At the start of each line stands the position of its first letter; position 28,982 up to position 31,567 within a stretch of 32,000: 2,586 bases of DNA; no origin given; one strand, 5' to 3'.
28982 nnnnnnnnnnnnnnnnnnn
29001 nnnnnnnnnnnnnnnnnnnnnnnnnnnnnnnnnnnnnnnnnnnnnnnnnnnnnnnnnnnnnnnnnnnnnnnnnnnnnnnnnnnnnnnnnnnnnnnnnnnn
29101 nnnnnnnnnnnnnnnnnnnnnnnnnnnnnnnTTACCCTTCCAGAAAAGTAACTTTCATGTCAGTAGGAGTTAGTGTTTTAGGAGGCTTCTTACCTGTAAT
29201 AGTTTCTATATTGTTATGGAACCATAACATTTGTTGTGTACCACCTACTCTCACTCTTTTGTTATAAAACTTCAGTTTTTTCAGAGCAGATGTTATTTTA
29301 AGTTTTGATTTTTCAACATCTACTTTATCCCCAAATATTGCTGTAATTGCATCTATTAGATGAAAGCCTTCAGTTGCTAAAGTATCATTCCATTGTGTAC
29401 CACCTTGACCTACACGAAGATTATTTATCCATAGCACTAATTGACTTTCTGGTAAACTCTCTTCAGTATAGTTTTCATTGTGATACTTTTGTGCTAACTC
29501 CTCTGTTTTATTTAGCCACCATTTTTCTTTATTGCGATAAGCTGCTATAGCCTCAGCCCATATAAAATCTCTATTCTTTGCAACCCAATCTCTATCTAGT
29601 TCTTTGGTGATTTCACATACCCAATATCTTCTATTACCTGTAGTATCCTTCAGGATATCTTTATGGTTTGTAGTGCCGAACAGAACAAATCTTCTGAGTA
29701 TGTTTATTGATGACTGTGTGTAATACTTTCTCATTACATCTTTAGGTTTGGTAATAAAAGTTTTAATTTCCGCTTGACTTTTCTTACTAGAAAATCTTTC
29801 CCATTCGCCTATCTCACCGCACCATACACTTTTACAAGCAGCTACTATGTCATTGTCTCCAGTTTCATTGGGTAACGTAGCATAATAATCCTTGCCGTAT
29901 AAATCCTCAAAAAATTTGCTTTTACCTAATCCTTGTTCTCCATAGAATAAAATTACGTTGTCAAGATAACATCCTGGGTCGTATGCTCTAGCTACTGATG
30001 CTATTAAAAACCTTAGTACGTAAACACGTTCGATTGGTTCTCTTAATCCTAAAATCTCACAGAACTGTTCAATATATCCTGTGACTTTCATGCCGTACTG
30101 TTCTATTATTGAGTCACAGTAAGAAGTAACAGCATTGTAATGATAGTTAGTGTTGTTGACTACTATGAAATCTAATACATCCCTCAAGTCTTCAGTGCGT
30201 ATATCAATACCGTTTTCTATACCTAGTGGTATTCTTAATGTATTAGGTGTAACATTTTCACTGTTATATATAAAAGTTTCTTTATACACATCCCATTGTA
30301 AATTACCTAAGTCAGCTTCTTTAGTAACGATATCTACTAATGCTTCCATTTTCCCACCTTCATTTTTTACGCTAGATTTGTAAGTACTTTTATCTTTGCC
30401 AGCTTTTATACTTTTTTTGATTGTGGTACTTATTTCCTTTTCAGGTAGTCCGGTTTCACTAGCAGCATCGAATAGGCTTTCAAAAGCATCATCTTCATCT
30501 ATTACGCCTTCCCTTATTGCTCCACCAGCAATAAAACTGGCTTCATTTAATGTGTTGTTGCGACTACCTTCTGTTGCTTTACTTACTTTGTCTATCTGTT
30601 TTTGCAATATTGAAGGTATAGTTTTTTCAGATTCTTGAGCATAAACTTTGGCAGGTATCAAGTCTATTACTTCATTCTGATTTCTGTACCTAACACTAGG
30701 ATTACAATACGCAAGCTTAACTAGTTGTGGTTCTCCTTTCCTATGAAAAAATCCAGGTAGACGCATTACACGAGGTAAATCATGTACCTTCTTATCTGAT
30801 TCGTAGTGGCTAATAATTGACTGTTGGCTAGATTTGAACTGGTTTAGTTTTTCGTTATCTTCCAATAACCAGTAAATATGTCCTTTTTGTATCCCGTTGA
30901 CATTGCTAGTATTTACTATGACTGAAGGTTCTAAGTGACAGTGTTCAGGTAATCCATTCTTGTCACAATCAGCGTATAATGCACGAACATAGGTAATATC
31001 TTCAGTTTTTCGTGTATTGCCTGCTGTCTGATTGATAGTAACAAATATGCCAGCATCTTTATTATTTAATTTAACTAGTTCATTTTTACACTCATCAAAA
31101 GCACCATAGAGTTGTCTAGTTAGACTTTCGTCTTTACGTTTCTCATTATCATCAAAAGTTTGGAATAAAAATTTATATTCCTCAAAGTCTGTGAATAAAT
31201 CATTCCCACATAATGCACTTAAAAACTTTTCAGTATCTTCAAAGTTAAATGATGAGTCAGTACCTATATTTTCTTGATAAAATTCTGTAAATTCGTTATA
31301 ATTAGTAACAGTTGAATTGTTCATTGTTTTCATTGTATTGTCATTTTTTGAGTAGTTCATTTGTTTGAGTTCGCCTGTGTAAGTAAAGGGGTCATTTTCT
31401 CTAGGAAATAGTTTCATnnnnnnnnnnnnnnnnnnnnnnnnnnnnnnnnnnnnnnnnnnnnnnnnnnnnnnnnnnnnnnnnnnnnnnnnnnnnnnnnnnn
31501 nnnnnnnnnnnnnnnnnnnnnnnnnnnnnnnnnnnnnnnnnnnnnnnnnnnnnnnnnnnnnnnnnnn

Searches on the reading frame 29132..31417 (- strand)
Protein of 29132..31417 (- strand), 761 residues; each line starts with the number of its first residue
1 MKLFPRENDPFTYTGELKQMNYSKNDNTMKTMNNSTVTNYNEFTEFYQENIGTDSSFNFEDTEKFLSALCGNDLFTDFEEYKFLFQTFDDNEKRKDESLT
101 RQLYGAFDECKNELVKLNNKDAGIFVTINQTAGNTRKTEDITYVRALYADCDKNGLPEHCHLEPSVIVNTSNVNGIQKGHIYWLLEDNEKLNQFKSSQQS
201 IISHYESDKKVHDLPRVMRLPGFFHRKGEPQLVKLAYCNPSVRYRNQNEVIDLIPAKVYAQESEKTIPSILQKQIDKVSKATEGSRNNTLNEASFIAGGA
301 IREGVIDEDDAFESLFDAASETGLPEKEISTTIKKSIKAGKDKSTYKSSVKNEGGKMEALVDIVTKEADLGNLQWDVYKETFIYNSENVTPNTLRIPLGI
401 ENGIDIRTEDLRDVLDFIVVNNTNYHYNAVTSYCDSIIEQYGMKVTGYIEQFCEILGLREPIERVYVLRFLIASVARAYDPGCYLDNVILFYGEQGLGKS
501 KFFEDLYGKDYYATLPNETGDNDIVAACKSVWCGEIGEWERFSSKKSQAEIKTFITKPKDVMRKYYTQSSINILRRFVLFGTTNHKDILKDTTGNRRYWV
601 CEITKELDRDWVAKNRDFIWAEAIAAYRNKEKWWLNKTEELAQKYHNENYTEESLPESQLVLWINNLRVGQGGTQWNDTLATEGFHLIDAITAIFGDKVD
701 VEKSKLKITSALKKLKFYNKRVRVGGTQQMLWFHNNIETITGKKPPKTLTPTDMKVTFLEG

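Call 7: search_protein_families(library=pfam, proteins=[window:29132-31417:-], max_evalue=0.01)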
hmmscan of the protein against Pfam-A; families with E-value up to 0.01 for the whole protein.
window:29132-31417:- (761 aa): 3 families
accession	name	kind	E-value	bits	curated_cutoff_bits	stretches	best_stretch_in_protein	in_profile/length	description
PF05272.17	VapE-like_dom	-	1.6e-59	201.4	25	1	452-651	16-216/217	Virulence-associated protein E-like domain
PF19263.5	DUF5906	-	6.9e-07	30.4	27.6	1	491-597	1-114/114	Family of unknown function (DUF5906)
PF16793.10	RepB_primase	-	4.1e-05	24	24.3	1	162-244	84-170/186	RepB DNA-primase N-terminal domain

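Call 14: find_homologous_proteins(query=window:29132-31417:-)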
Query window:29132-31417:- (761 aa): 458 proteins with E <= 0.001 among 8000 candidates; the best 120 are listed.
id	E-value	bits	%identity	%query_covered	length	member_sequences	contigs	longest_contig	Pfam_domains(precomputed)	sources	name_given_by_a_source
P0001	0.0e+0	1757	100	100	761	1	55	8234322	PF19263.6,PF05272.18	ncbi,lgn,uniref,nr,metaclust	ncbi:VapE domain-containing protein [Nostoc punctiforme]|uniref:Virulence-associated E family protei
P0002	0.0e+0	1254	74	96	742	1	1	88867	PF19263.6,PF05272.18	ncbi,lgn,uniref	ncbi:MAG: VapE domain-containing protein [Nostoc sp.]|uniref:VapE domain-containing protein n=1 Tax=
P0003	0.0e+0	1193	70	96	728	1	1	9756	PF05272.18,PF16793.11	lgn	-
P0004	0.0e+0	1193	67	100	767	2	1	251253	PF05272.18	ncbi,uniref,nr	ncbi:VapE domain-containing protein [Nostoc sp. FACHB-133]|uniref:VapE domain-containing protein n=1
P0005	5.6e-155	536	41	89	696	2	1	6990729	PF05272.18,PF16793.11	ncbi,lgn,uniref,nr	ncbi:VapE domain-containing protein [Nostoc sp. CENA543]|uniref:VapE domain-containing protein n=1 T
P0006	2.5e-104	368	37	77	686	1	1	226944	PF19263.6,PF05272.18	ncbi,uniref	ncbi:virulence-associated E family protein [Nostoc sp.]|uniref:virulence-associated E family protein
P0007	2.1e-100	355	34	87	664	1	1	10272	PF05272.18,PF16793.11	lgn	-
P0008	7.1e-100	353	32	92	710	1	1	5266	PF05272.18,PF16793.11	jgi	jgi:predicted P-loop ATPase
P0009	7.1e-95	337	34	79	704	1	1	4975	PF05272.18,PF16793.11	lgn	-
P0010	5.4e-67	245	45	23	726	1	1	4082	PF05272.18,PF16793.11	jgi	-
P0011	6.1e-65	238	36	36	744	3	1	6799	PF05272.18,PF16793.11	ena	-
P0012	7.7e-62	228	47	20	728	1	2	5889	PF19263.6,PF05272.18,PF16793.11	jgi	jgi:predicted P-loop ATPase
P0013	1.3e-61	227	34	37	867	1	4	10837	PF05272.18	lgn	-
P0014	1.9e-60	223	49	21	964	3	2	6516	PF12307.14,PF08707.17,PF16793.11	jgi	jgi:putative DNA primase/helicase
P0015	1.4e-53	200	33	37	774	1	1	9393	PF19263.6,PF05272.18,PF08707.17,PF16793.11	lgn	-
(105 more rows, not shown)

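Call 15: find_encoding_contigs(protein=P0001, flank=10000, max_places=3)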
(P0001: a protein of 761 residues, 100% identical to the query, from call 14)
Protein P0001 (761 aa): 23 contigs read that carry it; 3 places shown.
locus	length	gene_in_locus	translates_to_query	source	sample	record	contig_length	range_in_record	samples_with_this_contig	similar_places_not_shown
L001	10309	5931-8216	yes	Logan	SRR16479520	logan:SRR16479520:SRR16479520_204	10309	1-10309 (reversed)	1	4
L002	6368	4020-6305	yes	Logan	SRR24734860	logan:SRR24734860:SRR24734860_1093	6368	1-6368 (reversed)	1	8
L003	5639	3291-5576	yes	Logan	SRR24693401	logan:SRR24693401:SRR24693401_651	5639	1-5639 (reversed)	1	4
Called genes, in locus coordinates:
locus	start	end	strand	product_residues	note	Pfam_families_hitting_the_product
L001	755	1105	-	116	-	-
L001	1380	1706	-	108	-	-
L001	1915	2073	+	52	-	-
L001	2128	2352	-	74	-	-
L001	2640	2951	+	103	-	-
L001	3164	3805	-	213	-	-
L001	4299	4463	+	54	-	-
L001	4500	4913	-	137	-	-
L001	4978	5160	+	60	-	-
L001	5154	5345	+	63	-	-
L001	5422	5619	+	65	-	-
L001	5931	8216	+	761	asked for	PF05272:VapE-like_dom, PF19263:DUF5906 (weak)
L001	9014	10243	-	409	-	PF12167:Arm-DNA-bind_2 (weak), PF00589:Phage_integrase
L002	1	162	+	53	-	?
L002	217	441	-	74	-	-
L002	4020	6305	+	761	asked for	PF05272:VapE-like_dom, PF19263:DUF5906 (weak)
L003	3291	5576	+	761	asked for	PF05272:VapE-like_dom, PF19263:DUF5906 (weak)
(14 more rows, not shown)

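Call 16: find_encoding_contigs(protein=P0002, flank=10000, max_places=2)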
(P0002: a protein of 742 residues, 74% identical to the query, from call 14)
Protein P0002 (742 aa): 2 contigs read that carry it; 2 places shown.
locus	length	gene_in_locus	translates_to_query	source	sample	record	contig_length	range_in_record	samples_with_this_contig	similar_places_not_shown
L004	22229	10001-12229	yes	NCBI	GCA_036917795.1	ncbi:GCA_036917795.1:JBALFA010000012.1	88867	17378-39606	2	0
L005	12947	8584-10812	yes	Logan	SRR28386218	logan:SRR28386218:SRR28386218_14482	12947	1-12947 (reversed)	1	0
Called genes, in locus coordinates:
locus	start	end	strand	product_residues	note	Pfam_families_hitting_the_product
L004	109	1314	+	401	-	PF01551:Peptidase_M23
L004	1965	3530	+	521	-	PF12161:HsdM_N, PF02384:N6_Mtase, PF05175:MTS (faint), PF07669:Eco57I (faint)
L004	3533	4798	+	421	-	PF01420:Methylase_S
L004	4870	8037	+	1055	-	PF04313:HSDR_N, PF04851:ResIII, PF18766:SWI2_SNF2, PF22679:T1R_D3-like, PF11867:T1RH-like_C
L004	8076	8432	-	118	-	-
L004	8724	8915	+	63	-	-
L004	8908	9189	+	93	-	-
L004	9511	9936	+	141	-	-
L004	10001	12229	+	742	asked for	PF05272:VapE-like_dom, PF19263:DUF5906 (weak)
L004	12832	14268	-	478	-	-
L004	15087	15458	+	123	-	PF02469:Fasciclin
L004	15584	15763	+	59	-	-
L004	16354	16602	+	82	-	PF08846:DUF1816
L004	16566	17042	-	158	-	PF12616:DUF3775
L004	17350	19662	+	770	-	PF05729:NACHT, PF22727:NCH2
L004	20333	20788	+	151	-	PF00072:Response_reg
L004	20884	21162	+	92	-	PF06305:LapA_dom (weak)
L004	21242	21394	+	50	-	PF04365:BrnT_toxin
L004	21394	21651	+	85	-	PF14384:BrnA_antitoxin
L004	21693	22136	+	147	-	PF01724:DUF29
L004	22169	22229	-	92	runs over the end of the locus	PF05016:ParE_toxin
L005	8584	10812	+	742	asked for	PF05272:VapE-like_dom, PF19263:DUF5906 (weak)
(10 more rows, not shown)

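Call 17: find_encoding_contigs(protein=P0004, flank=10000, max_places=2)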
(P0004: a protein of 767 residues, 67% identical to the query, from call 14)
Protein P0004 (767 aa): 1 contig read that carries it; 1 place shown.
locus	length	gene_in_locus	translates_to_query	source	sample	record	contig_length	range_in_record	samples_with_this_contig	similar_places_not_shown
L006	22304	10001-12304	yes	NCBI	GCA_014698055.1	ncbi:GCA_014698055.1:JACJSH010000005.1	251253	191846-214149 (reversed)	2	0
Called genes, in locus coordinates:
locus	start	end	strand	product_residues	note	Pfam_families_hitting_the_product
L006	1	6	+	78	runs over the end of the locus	PF01192:RNA_pol_Rpb6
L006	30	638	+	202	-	-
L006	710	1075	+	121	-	PF08848:DUF1818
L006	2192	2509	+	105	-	-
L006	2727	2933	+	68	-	-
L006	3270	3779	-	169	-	-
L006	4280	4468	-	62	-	-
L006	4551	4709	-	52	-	PF01402:RHH_1 (weak)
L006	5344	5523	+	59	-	-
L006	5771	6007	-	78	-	-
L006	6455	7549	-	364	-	-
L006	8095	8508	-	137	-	-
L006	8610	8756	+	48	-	-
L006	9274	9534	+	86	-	-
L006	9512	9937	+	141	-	-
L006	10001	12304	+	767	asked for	PF05272:VapE-like_dom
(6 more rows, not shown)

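Call 23: find_encoding_contigs(protein=P0005, flank=10000, max_places=1)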
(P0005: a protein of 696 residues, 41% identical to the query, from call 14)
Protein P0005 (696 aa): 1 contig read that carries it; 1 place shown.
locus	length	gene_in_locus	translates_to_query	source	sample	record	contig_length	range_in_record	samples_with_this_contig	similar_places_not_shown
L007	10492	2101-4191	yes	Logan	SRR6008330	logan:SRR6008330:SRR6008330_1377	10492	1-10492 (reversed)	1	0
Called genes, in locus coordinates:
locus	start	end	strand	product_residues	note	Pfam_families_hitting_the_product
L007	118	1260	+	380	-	PF12167:Arm-DNA-bind_2 (faint), PF00589:Phage_integrase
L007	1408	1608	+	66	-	-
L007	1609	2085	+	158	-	PF07463:NUMOD4, PF13392:HNH_3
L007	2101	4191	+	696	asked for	PF16793:RepB_primase, PF05272:VapE-like_dom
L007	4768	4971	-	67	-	-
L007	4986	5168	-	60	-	-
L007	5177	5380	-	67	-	-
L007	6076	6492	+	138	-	-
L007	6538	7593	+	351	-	PF02899:Phage_int_SAM_1 (weak), PF13495:Phage_int_SAM_4 (weak), PF00589:Phage_integrase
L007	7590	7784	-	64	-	-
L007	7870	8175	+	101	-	-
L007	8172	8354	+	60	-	-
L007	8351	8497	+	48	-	-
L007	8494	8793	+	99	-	-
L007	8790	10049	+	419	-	-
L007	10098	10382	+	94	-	-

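Call 24: find_encoding_contigs(protein=P0006, flank=10000, max_places=1)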
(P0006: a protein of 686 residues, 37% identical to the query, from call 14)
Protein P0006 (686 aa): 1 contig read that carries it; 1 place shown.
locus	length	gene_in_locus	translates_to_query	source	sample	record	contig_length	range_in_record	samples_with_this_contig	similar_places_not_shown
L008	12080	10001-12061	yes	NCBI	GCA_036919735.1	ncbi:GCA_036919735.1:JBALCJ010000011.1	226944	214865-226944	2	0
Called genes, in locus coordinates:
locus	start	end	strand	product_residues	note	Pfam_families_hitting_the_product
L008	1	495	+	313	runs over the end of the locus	PF00528:BPD_transp_1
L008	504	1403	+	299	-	PF00528:BPD_transp_1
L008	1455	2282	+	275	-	PF02463:SMC_N (faint), PF00005:ABC_tran, PF13304:AAA_21 (faint)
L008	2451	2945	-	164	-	PF11848:DUF3368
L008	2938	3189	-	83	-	PF03683:UPF0175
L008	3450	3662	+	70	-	-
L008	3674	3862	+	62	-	-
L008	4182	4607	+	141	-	-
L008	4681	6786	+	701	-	PF01368:DHH, PF02272:DHHA1, PF17768:RecJ_OB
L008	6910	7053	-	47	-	PF05969:PSII_Ycf12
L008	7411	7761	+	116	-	PF03692:CxxCxxCC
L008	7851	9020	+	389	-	PF00589:Phage_integrase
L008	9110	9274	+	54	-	-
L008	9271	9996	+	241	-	-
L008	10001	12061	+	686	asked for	PF19263:DUF5906 (faint), PF05272:VapE-like_dom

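Call 25: find_encoding_contigs(protein=P0003, flank=10000, max_places=1)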
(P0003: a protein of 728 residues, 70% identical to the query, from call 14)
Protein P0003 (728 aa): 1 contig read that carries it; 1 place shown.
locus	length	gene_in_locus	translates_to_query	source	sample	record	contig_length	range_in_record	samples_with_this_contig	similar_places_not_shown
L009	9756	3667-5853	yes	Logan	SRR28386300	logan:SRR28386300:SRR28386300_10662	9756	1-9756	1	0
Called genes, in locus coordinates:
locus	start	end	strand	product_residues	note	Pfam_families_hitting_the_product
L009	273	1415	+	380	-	PF16684:ResT-TelK_cat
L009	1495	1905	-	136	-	-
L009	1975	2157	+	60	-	-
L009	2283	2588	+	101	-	-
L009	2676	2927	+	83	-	-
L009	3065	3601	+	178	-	-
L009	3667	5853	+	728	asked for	PF16793:RepB_primase (faint), PF05272:VapE-like_dom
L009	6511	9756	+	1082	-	?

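Call 29: find_related_loci(query=A2, collection=genome_contigs, flank=6000)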
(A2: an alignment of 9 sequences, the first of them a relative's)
Query A2 (761 aa) in genome_contigs; peptide patterns used: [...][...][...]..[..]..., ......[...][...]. (x = any residue, [..] = any of these).
218 stretches matched a pattern; 148 encode a relative of the query (tblastn E <= 1e-3); the best 80 are kept; 80 distinct loci.
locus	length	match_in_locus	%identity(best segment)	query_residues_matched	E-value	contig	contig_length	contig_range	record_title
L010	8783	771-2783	32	62-738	2e-92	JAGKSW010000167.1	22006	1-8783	MAG: Nostoc sp. TH1S01 contig-370-p2, whole genome shotgun sequence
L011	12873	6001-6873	38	58-350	6e-53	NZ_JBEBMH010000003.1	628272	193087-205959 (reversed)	Mesorhizobium yinganensis strain CN2-181 contig3, whole genome shotgun sequence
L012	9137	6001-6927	36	58-376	1e-49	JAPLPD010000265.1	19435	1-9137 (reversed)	MAG: Alphaproteobacteria bacterium isolate LacPavin_0818_WC50_MAG_64_9 LacPavin_0818_WC50_scaffold_7705, whole genome sh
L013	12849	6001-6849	38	61-343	1e-45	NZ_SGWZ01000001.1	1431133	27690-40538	Kerstersia gyiorum strain DSM 16618 Ga0310503_11, whole genome shotgun sequence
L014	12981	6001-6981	30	36-343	3e-40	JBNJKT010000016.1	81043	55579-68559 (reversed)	MAG: Pseudomonadota bacterium isolate BLK135 16, whole genome shotgun sequence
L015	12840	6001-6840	34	83-369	2e-38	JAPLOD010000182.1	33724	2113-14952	MAG: Planctomycetota bacterium isolate LacPavin_0920_SED3_MAG_65_12 LacPavin_0920_SED3_scaffold_2168727, whole genome sh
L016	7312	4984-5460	45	83-244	6e-38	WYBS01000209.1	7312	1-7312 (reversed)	MAG: Planctomycetaceae bacterium isolate PLA2 k127_544276, whole genome shotgun sequence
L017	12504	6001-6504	42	56-235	1e-35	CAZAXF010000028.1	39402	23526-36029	MAG TPA_asm: uncultured Rhodanobacter sp. isolate SRP187154_co1_282 genome assembly, contig: NODE_839_length_39402_cov_5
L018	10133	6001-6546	42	58-241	3e-35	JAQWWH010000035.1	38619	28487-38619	MAG: Flavimaricola sp. isolate cluster3_bin.149 k119_277514, whole genome shotgun sequence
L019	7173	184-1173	29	58-396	4e-34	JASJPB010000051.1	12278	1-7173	MAG: Sulfuricellaceae bacterium isolate MAG_148 NODE_2249_length_12278_cov_18.590771, whole genome shotgun sequence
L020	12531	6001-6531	41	61-245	9e-34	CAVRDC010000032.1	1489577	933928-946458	MAG: uncultured Alphaproteobacteria bacterium isolate MFD03399.bin.2.84 genome assembly, contig: contig_4246, whole geno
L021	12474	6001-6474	45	82-235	7e-34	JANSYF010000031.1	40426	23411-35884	MAG: Rhodobacteraceae bacterium isolate bin.44 k141_334348_length_40426_cov_660.3158, whole genome shotgun sequence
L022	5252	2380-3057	34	58-296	6e-34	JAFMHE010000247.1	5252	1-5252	MAG: Rhodobacteraceae bacterium isolate DEBay_Spr20G08_38 NODE_14857_length_5252_cov_11.6123, whole genome shotgun seque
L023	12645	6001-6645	35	18-245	2e-33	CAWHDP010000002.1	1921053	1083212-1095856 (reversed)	MAG: uncultured Chlamydiae bacterium isolate MFD04780.bin.1.32 genome assembly, contig: contig_180, whole genome shotgun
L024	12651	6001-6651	34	83-297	2e-33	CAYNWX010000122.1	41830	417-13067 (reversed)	MAG TPA_asm: uncultured Natronohydrobacter sp. isolate SRP067234_co1_354 genome assembly, contig: k99_926908, whole geno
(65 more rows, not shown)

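Call 31: search_protein_families(library=phrogs, proteins=[L001:755-1105:-, L001:1380-1706:-, L001:2128-2352:-, L001:2640-2951:+, L001:3164-3805:-, L001:4500-4913:-, L001:4978-5160:+, L001:5154-5345:+, L001:5422-5619:+, L001:5931-8216:+], max_evalue=0.01)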
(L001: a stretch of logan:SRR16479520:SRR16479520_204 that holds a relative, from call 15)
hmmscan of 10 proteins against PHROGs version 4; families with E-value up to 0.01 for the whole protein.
L001:755-1105:- (116 aa): 0 families

L001:1380-1706:- (108 aa): 0 families

L001:2128-2352:- (74 aa): 0 families

L001:2640-2951:+ (103 aa): 0 families

L001:3164-3805:- (213 aa): 1 family
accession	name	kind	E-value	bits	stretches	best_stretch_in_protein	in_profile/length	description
phrog_26450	-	unknown function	0.0091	16.5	0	111-195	121-201/289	-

L001:4500-4913:- (137 aa): 0 families

L001:4978-5160:+ (60 aa): 2 families
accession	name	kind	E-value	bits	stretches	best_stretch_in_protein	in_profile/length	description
phrog_3887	-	transcription regulation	0.0011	19.7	1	9-43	21-55/61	transcriptional regulator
phrog_876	-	transcription regulation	0.0049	17.4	1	5-49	66-110/239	transcriptional repressor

L001:5154-5345:+ (63 aa): 0 families

L001:5422-5619:+ (65 aa): 0 families

L001:5931-8216:+ (761 aa): 9 families
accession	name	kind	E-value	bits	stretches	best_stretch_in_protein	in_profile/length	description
phrog_1313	-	DNA, RNA and nucleotide metabolism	6.8e-52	178.1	1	413-665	223-479/568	DNA helicase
phrog_256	-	DNA, RNA and nucleotide metabolism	2.5e-46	159.6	1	389-665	451-702/798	DNA helicase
phrog_36873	-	DNA, RNA and nucleotide metabolism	5.7e-41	141.2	1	389-666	453-726/1082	DNA helicase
phrog_15962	-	DNA, RNA and nucleotide metabolism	7.3e-40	137.9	1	464-737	535-806/835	DNA primase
phrog_2249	-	DNA, RNA and nucleotide metabolism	4.9e-34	119.1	1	445-654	482-696/802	DNA primase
phrog_16593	-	DNA, RNA and nucleotide metabolism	2.9e-25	89.7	1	475-645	548-722/823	DNA primase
phrog_10514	-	DNA, RNA and nucleotide metabolism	4.8e-22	79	1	85-234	23-167/750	DNA primase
phrog_2478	-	DNA, RNA and nucleotide metabolism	3.4e-05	23.1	1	116-234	48-197/854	DNA polymerase/primase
phrog_4630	-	DNA, RNA and nucleotide metabolism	0.0019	17.9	1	467-604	222-366/581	DNA primase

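Call 32: search_protein_families(library=pfam, proteins=[L001:755-1105:-, L001:1380-1706:-, L001:2128-2352:-, L001:2640-2951:+, L001:3164-3805:-, L001:4500-4913:-, L001:4978-5160:+, L001:5154-5345:+, L001:5422-5619:+, L001:1915-2073:+], max_evalue=0.1)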
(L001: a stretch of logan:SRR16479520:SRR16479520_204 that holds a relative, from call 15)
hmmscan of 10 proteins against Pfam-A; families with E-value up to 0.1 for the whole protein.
L001:755-1105:- (116 aa): 1 family
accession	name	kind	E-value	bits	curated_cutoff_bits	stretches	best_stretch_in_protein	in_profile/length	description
PF14657.12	Arm-DNA-bind_4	-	0.0011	19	22.3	1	79-104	8-34/47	Arm DNA-binding domain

L001:1380-1706:- (108 aa): 0 families

L001:2128-2352:- (74 aa): 1 family
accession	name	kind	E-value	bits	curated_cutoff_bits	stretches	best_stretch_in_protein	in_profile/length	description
PF03421.22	Acetyltransf_14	-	0.075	13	24.4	1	33-64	149-180/263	YopJ Serine/Threonine acetyltransferase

L001:2640-2951:+ (103 aa): 1 family
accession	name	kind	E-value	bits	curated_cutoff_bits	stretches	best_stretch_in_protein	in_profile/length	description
PF03931.21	Skp1_POZ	-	0.027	15.1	21.9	1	55-99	2-45/62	Skp1 family, tetramerisation domain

L001:3164-3805:- (213 aa): 1 family
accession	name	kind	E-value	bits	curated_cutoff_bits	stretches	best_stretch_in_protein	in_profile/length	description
PF07069.16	PRRSV_2b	-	0.049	14.6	25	0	7-30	39-62/73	Porcine reproductive and respiratory syndrome virus 2b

L001:4500-4913:- (137 aa): 0 families

L001:4978-5160:+ (60 aa): 2 families
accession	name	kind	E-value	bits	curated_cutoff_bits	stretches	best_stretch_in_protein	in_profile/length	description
PF12651.13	RHH_3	-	0.054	13.9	21.6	1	10-37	6-33/44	Ribbon-helix-helix domain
PF21983.2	NikA-like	-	0.068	13.8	27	1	4-37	2-35/72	Mobilization protein NikA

L001:5154-5345:+ (63 aa): 0 families

L001:5422-5619:+ (65 aa): 0 families

L001:1915-2073:+ (52 aa): 0 families

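Call 37: search_solved_structures(query=window:29132-31417:-, max_evalue=1)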
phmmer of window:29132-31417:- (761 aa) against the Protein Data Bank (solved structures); distinct sequences matched with E-value up to 1: 2.
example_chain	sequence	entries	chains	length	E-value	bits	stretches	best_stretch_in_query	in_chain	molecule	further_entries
7pds_A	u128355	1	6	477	4.9e-18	67.9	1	436-601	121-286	Similar to D. nodosus vapE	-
7wz5_A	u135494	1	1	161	0.47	11.7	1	651-680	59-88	Interferon C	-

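Call 38: search_solved_structures(query=A2, max_evalue=1)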
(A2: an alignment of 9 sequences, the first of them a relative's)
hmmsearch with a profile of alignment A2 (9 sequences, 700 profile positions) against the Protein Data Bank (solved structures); distinct sequences matched with E-value up to 1: 4.
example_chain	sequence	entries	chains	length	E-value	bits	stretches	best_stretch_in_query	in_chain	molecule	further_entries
7pds_A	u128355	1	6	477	6.1e-36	127.1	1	301-545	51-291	Similar to D. nodosus vapE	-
6zp9_A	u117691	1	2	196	0.00036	22.1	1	87-173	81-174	PrimPol AEP domain (PP-N190)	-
2m70_A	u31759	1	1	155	0.18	13.2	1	454-534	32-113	Poly(A)-binding protein 1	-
7bqq_A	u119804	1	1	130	0.44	11.9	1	215-315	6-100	Gogy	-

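Call 46: search_protein_families(library=pfam, proteins=[L004:12832-14268:-], max_evalue=0.01)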
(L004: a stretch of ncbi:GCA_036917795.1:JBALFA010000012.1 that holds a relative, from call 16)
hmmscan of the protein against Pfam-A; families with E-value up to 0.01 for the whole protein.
L004:12832-14268:- (478 aa): 1 family
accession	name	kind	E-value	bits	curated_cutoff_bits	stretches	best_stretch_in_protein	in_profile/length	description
PF00589.27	Phage_integrase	-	0.0067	16.7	27.1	0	243-413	11-158/172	Phage integrase family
